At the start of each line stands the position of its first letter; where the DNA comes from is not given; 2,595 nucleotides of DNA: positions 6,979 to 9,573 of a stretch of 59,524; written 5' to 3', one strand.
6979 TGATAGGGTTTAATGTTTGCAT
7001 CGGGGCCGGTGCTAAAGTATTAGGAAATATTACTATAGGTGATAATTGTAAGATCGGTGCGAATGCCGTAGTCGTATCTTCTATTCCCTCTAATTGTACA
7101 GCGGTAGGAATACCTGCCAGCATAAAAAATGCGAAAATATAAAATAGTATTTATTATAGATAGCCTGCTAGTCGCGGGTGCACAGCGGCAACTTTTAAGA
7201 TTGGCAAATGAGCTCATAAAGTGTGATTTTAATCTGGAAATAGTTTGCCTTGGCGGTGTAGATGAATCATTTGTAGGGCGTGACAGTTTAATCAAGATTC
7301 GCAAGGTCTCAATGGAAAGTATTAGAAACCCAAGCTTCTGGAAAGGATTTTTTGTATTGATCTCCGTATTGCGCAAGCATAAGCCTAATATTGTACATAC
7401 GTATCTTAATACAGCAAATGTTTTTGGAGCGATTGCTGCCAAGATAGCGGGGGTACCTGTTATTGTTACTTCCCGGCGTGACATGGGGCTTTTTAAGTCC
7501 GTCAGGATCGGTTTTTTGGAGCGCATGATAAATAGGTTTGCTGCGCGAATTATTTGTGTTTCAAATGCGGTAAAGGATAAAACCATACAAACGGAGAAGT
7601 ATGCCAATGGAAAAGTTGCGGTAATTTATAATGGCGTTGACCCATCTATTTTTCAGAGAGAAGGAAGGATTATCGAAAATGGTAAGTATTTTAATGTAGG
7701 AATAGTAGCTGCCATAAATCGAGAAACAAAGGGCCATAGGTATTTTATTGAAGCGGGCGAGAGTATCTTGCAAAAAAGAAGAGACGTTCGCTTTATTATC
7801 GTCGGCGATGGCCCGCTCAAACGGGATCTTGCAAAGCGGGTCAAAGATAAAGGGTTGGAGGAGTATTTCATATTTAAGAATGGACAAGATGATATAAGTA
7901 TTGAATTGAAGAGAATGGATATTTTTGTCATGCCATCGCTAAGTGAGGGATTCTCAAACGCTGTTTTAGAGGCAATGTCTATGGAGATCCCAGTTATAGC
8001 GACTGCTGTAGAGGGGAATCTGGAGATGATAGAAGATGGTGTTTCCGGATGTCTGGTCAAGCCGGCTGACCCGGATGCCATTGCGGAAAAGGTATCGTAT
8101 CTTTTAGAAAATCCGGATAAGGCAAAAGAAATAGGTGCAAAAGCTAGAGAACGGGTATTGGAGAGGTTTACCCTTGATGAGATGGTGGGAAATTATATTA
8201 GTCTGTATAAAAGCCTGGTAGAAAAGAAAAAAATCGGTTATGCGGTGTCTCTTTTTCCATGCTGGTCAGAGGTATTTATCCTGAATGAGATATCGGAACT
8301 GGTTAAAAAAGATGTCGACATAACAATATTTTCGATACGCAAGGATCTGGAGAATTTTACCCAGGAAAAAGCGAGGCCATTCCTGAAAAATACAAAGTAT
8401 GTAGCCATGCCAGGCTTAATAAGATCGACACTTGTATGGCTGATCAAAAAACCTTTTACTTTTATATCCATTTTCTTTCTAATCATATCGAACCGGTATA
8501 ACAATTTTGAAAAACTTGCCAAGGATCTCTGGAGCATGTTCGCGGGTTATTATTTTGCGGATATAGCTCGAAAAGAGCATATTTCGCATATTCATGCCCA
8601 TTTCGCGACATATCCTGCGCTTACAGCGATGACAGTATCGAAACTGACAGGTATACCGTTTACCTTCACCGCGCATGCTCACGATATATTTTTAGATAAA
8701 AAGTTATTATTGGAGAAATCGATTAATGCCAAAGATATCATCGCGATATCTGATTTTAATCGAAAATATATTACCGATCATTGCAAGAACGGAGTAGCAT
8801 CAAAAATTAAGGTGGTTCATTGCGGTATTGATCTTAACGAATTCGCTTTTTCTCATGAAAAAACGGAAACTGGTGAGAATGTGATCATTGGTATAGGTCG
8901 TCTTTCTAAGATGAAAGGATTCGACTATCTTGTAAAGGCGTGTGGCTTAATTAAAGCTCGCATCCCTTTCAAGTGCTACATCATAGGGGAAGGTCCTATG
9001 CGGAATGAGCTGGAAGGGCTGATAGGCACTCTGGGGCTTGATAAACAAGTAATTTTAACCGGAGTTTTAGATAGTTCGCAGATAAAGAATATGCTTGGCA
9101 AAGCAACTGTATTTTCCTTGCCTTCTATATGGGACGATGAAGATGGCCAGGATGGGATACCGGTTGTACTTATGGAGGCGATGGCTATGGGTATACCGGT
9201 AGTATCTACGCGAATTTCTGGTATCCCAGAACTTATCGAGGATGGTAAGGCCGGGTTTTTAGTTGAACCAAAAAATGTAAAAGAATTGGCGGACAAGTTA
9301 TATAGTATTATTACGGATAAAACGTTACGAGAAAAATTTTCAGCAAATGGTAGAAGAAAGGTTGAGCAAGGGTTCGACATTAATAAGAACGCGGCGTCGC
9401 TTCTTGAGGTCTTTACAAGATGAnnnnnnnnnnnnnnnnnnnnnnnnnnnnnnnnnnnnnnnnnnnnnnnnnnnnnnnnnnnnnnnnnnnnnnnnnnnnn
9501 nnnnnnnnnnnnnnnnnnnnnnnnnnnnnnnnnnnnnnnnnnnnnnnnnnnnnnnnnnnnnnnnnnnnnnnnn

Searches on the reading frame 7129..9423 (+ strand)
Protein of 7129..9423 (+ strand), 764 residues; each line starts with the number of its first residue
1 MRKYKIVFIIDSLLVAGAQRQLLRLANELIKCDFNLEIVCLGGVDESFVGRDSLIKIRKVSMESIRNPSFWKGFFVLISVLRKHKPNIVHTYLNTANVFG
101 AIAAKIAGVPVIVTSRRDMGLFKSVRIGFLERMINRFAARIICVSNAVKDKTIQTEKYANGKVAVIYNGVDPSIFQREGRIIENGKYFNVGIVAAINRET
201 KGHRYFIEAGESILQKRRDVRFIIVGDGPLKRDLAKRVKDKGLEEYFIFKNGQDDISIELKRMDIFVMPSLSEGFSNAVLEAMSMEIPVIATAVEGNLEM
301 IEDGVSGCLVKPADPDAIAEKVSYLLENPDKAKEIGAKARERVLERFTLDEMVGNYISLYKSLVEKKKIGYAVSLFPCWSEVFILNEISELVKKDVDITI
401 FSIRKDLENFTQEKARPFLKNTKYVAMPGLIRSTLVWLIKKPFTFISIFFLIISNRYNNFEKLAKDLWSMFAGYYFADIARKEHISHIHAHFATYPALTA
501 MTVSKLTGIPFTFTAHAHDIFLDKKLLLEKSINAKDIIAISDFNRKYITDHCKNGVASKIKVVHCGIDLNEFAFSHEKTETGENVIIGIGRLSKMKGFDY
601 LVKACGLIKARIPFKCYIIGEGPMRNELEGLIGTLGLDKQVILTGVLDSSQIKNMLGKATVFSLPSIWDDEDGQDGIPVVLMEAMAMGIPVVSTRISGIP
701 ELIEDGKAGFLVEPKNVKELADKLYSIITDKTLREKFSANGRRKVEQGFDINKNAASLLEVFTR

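Call 12: search_protein_families(library=pfam, proteins=[window:7129-9423:+], max_evalue=0.00001)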
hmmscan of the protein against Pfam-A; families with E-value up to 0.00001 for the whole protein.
window:7129-9423:+ (764 aa): 7 families
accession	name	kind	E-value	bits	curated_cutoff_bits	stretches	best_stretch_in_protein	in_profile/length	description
PF00534.26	Glycos_transf_1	-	1.1e-80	269.7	26.4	2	577-743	9-171/172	Glycosyl transferases group 1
PF13692.12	Glyco_trans_1_4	-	2.4e-76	255.2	27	2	189-328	3-142/142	Glycosyl transferases group 1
PF13439.12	Glyco_transf_4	-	8.7e-36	123.9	28.5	2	16-173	2-169/170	Glycosyltransferase Family 4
PF13524.12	Glyco_trans_1_2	-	3.5e-20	72.8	25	2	262-353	55-139/144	Glycosyl transferase-like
PF20706.3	GT4-conflict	-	5.6e-19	68.8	26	1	131-350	140-379/385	Family 4 Glycosyltransferase in conflict systems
PF13579.12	Glyco_trans_4_4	-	1.1e-16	62.1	29.7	1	17-169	2-158/158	Glycosyl transferase 4-like domain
PF13477.12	Glyco_trans_4_2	-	2.2e-11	44.5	23.4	0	14-124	5-114/139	Glycosyl transferase 4-like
